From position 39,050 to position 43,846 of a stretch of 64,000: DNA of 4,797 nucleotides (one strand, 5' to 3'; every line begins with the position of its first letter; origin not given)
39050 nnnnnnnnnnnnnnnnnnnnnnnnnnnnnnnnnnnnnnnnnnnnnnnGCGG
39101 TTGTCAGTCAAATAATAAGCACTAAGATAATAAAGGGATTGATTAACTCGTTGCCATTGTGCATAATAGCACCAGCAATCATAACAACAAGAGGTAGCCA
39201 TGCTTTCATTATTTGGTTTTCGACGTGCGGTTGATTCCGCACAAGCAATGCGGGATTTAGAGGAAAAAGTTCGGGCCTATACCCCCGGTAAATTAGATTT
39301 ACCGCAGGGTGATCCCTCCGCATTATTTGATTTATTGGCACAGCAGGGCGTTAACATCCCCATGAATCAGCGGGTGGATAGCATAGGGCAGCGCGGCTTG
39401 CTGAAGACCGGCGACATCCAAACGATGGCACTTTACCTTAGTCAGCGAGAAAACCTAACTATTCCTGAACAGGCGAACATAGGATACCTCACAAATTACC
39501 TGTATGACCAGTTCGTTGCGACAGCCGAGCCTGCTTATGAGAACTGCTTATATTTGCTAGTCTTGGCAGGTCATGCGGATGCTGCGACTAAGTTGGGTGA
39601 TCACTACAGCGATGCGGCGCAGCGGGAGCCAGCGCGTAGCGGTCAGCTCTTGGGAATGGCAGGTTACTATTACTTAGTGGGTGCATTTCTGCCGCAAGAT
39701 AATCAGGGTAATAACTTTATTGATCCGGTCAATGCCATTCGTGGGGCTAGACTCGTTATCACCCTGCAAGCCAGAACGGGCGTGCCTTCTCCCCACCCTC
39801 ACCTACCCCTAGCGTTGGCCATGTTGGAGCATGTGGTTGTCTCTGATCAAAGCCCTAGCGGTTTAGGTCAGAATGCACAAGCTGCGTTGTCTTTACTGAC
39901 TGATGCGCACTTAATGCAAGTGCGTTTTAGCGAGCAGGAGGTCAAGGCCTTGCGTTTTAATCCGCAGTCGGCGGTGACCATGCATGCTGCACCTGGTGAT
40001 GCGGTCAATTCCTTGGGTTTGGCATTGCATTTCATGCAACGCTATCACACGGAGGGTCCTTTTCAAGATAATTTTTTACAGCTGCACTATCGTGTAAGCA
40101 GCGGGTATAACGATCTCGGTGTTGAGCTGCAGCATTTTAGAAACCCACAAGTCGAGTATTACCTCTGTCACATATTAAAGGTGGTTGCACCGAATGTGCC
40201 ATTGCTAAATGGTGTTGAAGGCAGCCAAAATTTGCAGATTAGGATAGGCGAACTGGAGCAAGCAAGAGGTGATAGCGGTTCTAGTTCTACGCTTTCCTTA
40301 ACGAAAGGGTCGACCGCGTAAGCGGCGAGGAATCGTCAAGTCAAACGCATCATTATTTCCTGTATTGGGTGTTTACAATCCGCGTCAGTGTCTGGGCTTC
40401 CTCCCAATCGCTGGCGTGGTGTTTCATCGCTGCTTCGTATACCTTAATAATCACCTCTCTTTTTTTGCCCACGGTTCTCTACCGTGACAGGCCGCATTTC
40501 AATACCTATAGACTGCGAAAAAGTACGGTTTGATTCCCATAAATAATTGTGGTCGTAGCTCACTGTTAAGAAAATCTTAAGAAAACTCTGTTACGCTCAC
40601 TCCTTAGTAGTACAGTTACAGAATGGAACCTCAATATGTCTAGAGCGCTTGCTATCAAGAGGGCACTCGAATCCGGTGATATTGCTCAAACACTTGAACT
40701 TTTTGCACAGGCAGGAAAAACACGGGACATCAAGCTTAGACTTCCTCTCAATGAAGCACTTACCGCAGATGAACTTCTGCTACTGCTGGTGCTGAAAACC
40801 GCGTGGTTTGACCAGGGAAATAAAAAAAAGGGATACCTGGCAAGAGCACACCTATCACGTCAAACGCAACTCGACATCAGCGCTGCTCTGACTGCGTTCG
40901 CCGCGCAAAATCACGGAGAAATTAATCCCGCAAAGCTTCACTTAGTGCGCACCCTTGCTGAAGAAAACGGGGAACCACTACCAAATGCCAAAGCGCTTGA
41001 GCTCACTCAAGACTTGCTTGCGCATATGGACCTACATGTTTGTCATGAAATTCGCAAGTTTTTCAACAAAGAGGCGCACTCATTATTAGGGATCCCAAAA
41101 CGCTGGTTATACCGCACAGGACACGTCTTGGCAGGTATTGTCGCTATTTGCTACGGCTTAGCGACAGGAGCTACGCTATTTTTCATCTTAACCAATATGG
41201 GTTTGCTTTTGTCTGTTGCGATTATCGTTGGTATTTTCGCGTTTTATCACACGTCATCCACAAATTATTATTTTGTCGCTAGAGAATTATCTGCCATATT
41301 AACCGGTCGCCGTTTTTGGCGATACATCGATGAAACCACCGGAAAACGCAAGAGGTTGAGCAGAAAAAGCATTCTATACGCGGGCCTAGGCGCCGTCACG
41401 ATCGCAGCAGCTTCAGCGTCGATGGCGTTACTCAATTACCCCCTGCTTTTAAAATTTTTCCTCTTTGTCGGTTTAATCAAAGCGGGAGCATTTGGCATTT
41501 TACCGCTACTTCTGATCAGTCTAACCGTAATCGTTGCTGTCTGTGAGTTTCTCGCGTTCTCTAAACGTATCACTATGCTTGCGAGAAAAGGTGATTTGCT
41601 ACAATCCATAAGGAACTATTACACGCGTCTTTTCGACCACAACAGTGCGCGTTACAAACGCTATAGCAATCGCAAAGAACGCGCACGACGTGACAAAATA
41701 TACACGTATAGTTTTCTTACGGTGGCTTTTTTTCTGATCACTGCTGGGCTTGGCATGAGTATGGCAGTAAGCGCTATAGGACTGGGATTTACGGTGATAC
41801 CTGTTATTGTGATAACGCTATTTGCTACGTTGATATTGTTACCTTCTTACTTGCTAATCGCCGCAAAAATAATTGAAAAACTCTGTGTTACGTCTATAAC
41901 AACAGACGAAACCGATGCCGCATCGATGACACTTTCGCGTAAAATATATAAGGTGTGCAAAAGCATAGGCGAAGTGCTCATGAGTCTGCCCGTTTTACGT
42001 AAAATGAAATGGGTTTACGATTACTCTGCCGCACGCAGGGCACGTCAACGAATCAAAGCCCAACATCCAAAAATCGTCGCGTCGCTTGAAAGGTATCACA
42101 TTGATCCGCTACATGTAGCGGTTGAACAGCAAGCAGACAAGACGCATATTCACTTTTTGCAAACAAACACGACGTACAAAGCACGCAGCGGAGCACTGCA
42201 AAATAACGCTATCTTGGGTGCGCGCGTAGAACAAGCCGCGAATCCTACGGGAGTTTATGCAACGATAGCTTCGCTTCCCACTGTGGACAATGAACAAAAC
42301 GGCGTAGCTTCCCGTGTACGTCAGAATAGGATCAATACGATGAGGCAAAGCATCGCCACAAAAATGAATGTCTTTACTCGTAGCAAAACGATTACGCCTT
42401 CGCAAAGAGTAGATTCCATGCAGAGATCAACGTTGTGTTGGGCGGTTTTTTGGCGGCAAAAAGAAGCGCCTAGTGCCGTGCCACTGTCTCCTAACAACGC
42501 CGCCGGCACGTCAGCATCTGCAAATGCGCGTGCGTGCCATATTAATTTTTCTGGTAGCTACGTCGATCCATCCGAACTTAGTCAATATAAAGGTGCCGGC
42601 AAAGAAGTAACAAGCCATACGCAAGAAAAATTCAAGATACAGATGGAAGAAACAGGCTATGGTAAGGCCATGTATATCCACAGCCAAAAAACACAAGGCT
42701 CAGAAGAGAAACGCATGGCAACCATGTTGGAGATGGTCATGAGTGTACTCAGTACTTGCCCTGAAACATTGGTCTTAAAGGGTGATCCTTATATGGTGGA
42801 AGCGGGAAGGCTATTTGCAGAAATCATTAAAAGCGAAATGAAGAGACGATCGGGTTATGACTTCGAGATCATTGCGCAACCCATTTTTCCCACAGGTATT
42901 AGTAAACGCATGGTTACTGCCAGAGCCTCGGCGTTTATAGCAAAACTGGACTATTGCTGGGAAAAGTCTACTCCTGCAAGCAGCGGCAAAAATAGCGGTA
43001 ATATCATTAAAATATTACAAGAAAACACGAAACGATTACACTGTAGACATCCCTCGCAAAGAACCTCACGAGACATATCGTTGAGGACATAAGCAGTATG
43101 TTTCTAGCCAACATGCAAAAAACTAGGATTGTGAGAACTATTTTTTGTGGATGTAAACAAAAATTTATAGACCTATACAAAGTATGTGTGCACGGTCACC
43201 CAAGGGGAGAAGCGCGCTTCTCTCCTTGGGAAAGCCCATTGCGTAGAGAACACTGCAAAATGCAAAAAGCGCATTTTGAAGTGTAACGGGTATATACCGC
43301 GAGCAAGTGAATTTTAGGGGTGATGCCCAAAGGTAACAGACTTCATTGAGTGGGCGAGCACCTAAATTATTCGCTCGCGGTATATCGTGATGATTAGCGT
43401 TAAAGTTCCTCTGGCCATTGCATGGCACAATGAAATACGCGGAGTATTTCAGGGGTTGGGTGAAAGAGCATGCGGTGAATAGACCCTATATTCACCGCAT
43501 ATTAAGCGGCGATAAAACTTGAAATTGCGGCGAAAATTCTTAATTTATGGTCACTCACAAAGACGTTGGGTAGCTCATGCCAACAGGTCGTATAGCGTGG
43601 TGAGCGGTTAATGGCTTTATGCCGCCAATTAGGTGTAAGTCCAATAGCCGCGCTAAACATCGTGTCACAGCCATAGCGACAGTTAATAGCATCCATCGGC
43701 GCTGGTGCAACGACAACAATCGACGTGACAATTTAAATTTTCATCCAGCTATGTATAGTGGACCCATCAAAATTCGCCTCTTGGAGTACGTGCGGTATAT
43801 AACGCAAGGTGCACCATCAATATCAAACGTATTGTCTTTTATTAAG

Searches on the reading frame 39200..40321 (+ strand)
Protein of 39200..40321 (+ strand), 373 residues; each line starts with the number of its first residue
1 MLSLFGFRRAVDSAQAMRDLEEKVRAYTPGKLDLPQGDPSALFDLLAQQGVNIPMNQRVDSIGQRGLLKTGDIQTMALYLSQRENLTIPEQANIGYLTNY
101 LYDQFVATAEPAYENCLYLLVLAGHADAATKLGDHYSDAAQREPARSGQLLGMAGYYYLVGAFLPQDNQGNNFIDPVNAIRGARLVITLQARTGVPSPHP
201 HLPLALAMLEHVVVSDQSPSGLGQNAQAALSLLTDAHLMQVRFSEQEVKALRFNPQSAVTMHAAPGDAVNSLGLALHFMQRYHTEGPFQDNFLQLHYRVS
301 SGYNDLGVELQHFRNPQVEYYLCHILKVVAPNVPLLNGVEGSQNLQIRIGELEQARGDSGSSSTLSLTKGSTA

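Call 34: find_encoding_contigs(protein=window:39200-40321:+, flank=4000, max_places=10)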
Protein window:39200-40321:+ (373 aa): 3 contigs read that carry it; 2 places shown.
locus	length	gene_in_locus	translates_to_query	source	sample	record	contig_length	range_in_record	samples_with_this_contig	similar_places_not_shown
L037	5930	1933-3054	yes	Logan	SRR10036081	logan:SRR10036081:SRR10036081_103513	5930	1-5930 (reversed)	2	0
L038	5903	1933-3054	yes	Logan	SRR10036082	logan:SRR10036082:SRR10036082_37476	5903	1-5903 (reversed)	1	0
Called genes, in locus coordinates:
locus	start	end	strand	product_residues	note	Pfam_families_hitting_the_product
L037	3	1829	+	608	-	?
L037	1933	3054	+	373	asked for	-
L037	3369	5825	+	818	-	-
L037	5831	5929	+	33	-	?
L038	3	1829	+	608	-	?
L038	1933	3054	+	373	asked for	-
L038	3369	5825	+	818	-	-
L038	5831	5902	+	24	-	?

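Call 37: search_protein_families(library=pfam, proteins=[window:39200-40321:+])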
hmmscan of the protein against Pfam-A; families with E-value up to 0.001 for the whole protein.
window:39200-40321:+ (373 aa): 0 families

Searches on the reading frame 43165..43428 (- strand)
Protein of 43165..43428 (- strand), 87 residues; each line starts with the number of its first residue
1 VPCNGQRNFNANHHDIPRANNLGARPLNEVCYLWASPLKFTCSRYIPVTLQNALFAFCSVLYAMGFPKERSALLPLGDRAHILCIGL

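Call 79: search_protein_families(library=pfam, proteins=[window:43165-43428:-], max_evalue=1)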
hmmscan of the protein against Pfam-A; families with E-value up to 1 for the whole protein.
window:43165-43428:- (87 aa): 0 families
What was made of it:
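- On MITE (generic definition): Pfam finds no family for ORF 43165-43428, which overlaps locus C (call 79).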

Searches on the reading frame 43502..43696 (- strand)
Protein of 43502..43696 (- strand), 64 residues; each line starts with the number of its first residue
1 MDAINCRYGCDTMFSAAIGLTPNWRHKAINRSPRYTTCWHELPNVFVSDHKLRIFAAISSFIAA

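Call 79: search_protein_families(library=pfam, proteins=[window:43502-43696:-], max_evalue=1)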
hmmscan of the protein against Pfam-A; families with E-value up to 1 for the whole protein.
window:43502-43696:- (64 aa): 1 family
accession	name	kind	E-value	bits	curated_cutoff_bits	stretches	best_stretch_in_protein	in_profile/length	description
PF13438.11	DUF4113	-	1.7e-16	60.5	24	1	1-45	7-51/51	Domain of unknown function (DUF4113)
